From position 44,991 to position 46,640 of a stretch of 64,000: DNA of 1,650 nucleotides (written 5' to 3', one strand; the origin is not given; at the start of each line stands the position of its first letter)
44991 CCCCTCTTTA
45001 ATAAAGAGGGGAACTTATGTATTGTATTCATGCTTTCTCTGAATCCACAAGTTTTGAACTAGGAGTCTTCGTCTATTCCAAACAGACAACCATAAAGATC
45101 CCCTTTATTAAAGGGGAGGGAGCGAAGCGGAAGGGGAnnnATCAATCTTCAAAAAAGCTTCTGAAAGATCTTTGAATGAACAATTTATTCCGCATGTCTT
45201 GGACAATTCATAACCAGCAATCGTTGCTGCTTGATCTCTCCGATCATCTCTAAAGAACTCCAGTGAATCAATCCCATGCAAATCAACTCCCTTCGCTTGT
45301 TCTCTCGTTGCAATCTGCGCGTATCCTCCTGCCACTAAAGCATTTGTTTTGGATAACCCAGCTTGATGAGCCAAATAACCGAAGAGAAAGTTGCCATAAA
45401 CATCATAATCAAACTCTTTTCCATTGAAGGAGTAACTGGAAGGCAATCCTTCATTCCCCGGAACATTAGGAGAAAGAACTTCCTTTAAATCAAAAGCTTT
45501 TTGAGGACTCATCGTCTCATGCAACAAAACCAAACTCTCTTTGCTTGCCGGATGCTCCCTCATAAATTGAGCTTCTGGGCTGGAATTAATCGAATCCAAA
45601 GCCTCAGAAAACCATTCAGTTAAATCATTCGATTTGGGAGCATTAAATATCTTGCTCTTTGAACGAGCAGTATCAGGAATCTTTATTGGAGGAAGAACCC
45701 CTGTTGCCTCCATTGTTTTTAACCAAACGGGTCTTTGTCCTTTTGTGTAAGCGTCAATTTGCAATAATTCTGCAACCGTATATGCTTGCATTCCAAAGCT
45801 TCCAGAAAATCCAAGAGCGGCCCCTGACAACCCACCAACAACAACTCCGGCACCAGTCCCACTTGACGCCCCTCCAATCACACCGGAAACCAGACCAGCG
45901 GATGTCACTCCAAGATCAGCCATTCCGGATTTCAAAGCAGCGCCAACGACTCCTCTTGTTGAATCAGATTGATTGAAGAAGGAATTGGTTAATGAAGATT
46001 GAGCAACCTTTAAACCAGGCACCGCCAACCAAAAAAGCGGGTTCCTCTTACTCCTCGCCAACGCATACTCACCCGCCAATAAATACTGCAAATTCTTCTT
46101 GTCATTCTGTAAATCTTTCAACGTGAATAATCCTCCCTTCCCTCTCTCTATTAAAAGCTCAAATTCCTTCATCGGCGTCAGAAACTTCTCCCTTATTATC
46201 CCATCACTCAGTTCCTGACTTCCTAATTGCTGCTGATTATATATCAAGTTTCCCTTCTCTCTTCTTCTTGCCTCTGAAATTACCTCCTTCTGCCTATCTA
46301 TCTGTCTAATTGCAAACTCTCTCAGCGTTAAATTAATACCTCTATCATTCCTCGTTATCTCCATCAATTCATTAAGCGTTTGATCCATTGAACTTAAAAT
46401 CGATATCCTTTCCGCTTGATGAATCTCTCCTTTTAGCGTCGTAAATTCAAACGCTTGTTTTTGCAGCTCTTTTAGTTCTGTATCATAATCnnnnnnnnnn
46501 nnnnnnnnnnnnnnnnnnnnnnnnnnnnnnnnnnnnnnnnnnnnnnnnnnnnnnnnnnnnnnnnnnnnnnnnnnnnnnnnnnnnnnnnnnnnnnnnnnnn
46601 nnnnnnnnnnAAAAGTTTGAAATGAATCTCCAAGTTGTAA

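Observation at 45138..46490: Unrecognised ~490-aa C-terminal domain with a glycine zipper, downstream of the Hint domain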

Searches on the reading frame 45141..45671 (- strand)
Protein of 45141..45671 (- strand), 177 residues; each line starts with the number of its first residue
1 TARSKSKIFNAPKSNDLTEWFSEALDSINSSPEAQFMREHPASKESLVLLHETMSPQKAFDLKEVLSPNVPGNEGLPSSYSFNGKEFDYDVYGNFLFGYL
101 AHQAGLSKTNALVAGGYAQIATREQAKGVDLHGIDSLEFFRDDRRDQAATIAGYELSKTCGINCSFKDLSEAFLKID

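Call 37: find_homologous_proteins(query=A3, max_evalue=0.001)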
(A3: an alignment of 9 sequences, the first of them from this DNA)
Query A3 (9 sequences) (177 aa, profile of the alignment): 8 proteins with E <= 0.001 among 7737 candidates.
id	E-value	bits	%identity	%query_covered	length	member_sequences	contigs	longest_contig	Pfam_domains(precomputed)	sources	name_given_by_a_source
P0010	5.1e-56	207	40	44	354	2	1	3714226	PF15607.12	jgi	-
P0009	2.6e-52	195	40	50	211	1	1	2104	PF15607.12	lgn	-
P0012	1.1e-40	157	31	76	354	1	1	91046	PF15607.12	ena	-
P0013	1.5e-35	141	38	46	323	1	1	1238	PF15607.12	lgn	-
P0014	2.6e-35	140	25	82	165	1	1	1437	PF15607.12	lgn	-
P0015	2.4e-33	133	30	49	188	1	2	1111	PF15607.12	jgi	jgi:hypothetical protein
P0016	7.6e-26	109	31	47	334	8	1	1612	PF15607.12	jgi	-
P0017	1.1e-8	53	25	50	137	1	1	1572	PF15607.12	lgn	-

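Call 38: search_solved_structures(query=A3, max_evalue=10, show_alignments=2)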
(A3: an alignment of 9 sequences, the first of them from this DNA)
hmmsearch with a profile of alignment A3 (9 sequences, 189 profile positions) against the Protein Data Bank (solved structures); distinct sequences matched with E-value up to 10: 0.

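Call 48: predict_structure(alignment_id=A4)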
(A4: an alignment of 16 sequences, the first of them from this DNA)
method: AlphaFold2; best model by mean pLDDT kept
length: 177 residues; sequences in the alignment: 16
mean_pLDDT: 90.8   pTM: 0.88
mean pLDDT of the five models: 90.8, 90.3, 89.4, 89.2, 82.5
residues with pLDDT >= 90: 124; 70-90: 44; 50-70: 9; < 50: 0
segments of 3 or more residues with pLDDT < 50: none
pLDDT, mean of each block of 10 residues (from residue 1): 81 96 94 95 94 88 92 93 96 97 96 88 71 77 91 98 95 95
secondary structure, 60 per line:
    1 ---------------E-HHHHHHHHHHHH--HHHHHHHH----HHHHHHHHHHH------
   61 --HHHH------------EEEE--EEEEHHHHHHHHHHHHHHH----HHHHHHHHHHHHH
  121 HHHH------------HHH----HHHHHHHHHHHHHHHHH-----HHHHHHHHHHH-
elements in order: H18-29 H32-39 H44-54 H63-66 E79-82 E85-88 H89-103 H108-124 H144-160 H166-176
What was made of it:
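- On Ntox44 (Pfam PF15607): The AF2 model (pLDDT 90.8) has nine helices plus one short beta hairpin (call 48).
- The AF2 model of residues 1565-1741 is confident and mostly helical (call 48).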

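Call 56: find_encoding_contigs(protein=P0012, flank=5000, max_places=2)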
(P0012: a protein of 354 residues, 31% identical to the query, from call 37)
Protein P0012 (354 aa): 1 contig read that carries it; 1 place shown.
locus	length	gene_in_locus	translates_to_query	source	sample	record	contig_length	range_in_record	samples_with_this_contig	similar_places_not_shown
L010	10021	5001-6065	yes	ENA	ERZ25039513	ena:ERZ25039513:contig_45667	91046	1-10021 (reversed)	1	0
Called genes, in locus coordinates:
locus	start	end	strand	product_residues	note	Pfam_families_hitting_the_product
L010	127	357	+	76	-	-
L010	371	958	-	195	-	PF00224:PK, PF02887:PK_C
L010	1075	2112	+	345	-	-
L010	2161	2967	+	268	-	-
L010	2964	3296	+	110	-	-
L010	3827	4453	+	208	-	-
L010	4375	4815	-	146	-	-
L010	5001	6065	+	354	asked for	PF15607:Ntox44 (weak)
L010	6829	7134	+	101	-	-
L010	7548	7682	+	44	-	-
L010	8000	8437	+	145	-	-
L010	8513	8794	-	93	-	-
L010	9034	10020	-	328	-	?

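Call 91: fold_search(model_id=the predicted structure, library=pdb)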
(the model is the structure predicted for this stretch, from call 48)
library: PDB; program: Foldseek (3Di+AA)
matches with E <= 10: 122; with E <= 0.001: 0
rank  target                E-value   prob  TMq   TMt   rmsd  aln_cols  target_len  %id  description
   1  6uya_A                3.7e+00  0.07  0.19  0.13  10.6       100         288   12  Crystal structure of Compound 19 bound to IRAK4 (released 2019-11-20)
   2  6mom_B                3.9e+00  0.06  0.18  0.12  12.1       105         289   11  Crystal structure of human Interleukin-1 receptor associated Kinase 4 (IRAK 4, CID 100300) in complex with compound NC (released 2019-10-16)
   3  3wfq_G                4.1e+00  0.04  0.24  0.13  12.0       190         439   12  tRNA processing enzyme complex 1 (released 2014-01-01)
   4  8br7_BBB              4.3e+00  0.06  0.19  0.13  10.7       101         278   12  Discovery of IRAK4 Inhibitors BAY1834845 and BAY1830839 (released 2024-01-31)
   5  9na5_A                4.3e+00  0.06  0.19  0.13  12.0       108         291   12  IRAK4 in Complex with Compound 24 (released 2025-05-28)
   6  9r9g_C                4.6e+00  0.06  0.19  0.13  12.1       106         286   11  IRAK4 in complex with inhibitor (released 2025-10-01)
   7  7qaa_A                4.6e+00  0.03  0.18  0.15  16.4       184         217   11  Crystal structure of RARalpha/RXRalpha ligand binding domain heterodimer in complex with BMS614 and oleic acid (released 2022-10-05)
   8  8v1o_C                4.8e+00  0.05  0.18  0.12  12.0       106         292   12  Crystal structure of IRAK4 kinase domain with compound 4 (released 2024-07-03)
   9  8sce_A                5.1e+00  0.06  0.18  0.12  10.7        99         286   12  Crystal structure of IRAK4-HSA complexed with N-[(2R)-2-FLUORO-3-HYDROXY-3-METHYLBUTYL]-6-[(5-FLUOROPYRI-YL)AMINO]-4-[ (released 2025-02-12)
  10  9na6_C                5.1e+00  0.06  0.19  0.13  10.2       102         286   13  IRAK4 in Complex with Compound 34 (released 2025-05-28)
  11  8atn_AAA              5.1e+00  0.05  0.18  0.13  11.2       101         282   10  Discovery of IRAK4 Inhibitor 38 (released 2023-09-06)
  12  6o94_C                5.1e+00  0.05  0.19  0.13  12.0       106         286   12  Structure of the IRAK4 kinase domain with compound 17 (released 2019-05-22)
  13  8sce_B                5.1e+00  0.05  0.19  0.13  12.1       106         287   11  Crystal structure of IRAK4-HSA complexed with N-[(2R)-2-FLUORO-3-HYDROXY-3-METHYLBUTYL]-6-[(5-FLUOROPYRI-YL)AMINO]-4-[ (released 2025-02-12)
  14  8v1o_A                5.1e+00  0.05  0.18  0.13  11.8       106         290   10  Crystal structure of IRAK4 kinase domain with compound 4 (released 2024-07-03)
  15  9m8u_A                5.1e+00  0.03  0.19  0.07  18.2       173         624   13  Cryo-EM structure of human SIDT1 (released 2026-03-18)
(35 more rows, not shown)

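Call 98: search_protein_families(library=pfam, proteins=[L010:6829-7134:+], max_evalue=0.1)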
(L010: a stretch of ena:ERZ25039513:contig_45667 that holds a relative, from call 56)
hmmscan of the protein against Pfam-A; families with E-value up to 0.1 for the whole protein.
L010:6829-7134:+ (101 aa): 0 families

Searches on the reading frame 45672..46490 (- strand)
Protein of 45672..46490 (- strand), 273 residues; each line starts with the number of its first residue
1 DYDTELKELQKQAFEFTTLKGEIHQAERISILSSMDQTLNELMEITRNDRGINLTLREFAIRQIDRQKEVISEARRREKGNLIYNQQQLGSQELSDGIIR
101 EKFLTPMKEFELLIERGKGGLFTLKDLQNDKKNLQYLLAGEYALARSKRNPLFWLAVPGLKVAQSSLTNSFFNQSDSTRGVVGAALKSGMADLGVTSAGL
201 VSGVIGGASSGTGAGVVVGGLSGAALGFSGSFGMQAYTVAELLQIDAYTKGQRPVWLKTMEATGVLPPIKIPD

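Call 27: find_homologous_proteins(query=A2, max_evalue=0.01)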
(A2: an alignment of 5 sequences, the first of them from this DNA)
Query A2 (5 sequences) (273 aa, profile of the alignment): 1 proteins with E <= 0.01 among 8000 candidates.
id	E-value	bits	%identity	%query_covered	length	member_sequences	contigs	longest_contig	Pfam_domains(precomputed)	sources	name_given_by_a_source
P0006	2.4e-68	248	27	47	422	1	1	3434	PF15607.12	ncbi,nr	ncbi:MAG TPA: hypothetical protein DCM02_11615 [Flavobacterium sp.]|nr:hypothetical protein [Flavoba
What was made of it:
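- Tried and rejected: With the module alignment it returned only P0006 (call 27), because Gly-rich words saturate the candidate list.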

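Call 68: search_protein_families(library=pfam, alignment_id=A2, max_evalue=5)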
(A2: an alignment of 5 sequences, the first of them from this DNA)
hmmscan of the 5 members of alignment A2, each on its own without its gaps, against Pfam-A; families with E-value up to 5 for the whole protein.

A. member 1, seq(273 aa): 1 family
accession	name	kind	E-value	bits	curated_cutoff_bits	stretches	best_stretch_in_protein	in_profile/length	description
PF05802.16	SctB2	-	3.3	8.6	26.5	0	8-49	33-72/162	SPI-2 type 3 secretion system translocon protein SctB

B. families by the number of members that match (of 5 scanned): 8 families
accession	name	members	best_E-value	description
PF20994.3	CENPU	1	0.12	CENPU protein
PF15579.11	Imm52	1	0.18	Immunity protein 52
PF10654.15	DUF2481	1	0.2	Protein of unknown function (DUF2481)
PF07332.16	Phage_holin_3_6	1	0.5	Putative Actinobacterial Holin-X, holin superfamily III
PF05277.18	DUF726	1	0.52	Protein of unknown function (DUF726)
PF20721.2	C19orf12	1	1.4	C19orf12-like protein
PF02382.20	RTX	1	2.9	N-terminal domain in RTX protein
PF05802.16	SctB2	1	3.3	SPI-2 type 3 secretion system translocon protein SctB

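Call 93: find_related_loci(query=A6, collection=genome_contigs, flank=8000)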
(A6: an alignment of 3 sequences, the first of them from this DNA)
Query A6 (273 aa) in genome_contigs; peptide patterns used: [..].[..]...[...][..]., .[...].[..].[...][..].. (x = any residue, [..] = any of these).
109 stretches matched a pattern; 1 encode a relative of the query (tblastn E <= 1e-3); 1 distinct loci.
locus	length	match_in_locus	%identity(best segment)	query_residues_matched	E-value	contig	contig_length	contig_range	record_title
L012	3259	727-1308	32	28-228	1e-25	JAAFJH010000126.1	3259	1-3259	MAG: Synechococcales cyanobacterium bin2.concoct.b11b12b14.033 WN_Cyanobacteriales_3_scaffold_126, whole genome shotgun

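Call 94: find_related_loci(query=A6, collection=metagenome_contigs, flank=8000)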
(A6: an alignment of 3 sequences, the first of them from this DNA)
Query A6 (273 aa) in metagenome_contigs; peptide patterns used: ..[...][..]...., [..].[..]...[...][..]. (x = any residue, [..] = any of these).
489 stretches matched a pattern; 1 encode a relative of the query (tblastn E <= 1e-3); 1 distinct loci.
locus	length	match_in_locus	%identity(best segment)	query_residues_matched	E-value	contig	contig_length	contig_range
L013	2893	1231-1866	35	1-196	1e-33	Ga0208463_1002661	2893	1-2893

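Call 98: search_protein_families(library=pfam, proteins=[L013:118-2667:+], max_evalue=0.1)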
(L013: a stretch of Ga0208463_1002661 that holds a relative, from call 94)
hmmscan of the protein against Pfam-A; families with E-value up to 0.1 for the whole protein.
L013:118-2667:+ (849 aa): 3 families
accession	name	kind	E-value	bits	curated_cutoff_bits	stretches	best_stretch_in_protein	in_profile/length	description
PF07591.16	PT-HINT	-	5.9e-14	52.9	27.7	1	254-371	10-136/137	Pretoxin HINT domain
PF14890.11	Intein_splicing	-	4.8e-09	36.7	35.8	1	246-320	3-81/155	Intein splicing domain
PF15607.11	Ntox44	-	5.1e-05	24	24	1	706-817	2-102/104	Bacterial toxin 44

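Call 108: search_solved_structures(query=A6, max_evalue=10)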
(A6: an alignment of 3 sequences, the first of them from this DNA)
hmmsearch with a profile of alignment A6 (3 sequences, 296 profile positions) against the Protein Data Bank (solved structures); distinct sequences matched with E-value up to 10: 11.
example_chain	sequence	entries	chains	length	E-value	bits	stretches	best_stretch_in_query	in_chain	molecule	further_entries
9ygv_4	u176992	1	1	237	0.7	12.2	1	176-262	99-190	FCP4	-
6x65_N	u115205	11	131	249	0.83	12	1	207-251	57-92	Outer membrane protein, OmpA family protein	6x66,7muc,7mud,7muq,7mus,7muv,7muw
3dra_A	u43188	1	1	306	1.7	10.9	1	59-131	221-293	Protein farnesyltransferase/geranylgeranyltransferase type-1 subunit alpha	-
5fqu_A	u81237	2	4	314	1.9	10.8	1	222-285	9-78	PATATIN-LIKE PROTEIN, PLPD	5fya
11bl_A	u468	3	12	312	2.2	10.6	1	221-275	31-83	Ribokinase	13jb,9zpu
5id6_A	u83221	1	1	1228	3.9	9.8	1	42-145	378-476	Cpf1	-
9kwb_A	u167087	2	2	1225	4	9.7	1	42-145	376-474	LbCas12a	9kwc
6nm9_B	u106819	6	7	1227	4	9.7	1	42-145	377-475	Cpf1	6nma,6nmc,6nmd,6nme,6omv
6kl9_A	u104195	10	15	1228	4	9.7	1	42-145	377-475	LbCas12a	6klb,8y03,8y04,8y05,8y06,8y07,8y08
6p7m_A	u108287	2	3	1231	4.1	9.7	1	42-145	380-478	Cas12a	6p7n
5xus_A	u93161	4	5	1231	4.1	9.7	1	42-145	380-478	LbCpf1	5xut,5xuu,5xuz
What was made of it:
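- On Glycine-zipper translocation or pore module (Tde1 / EsxX type): No PDB sequence match (call 108).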
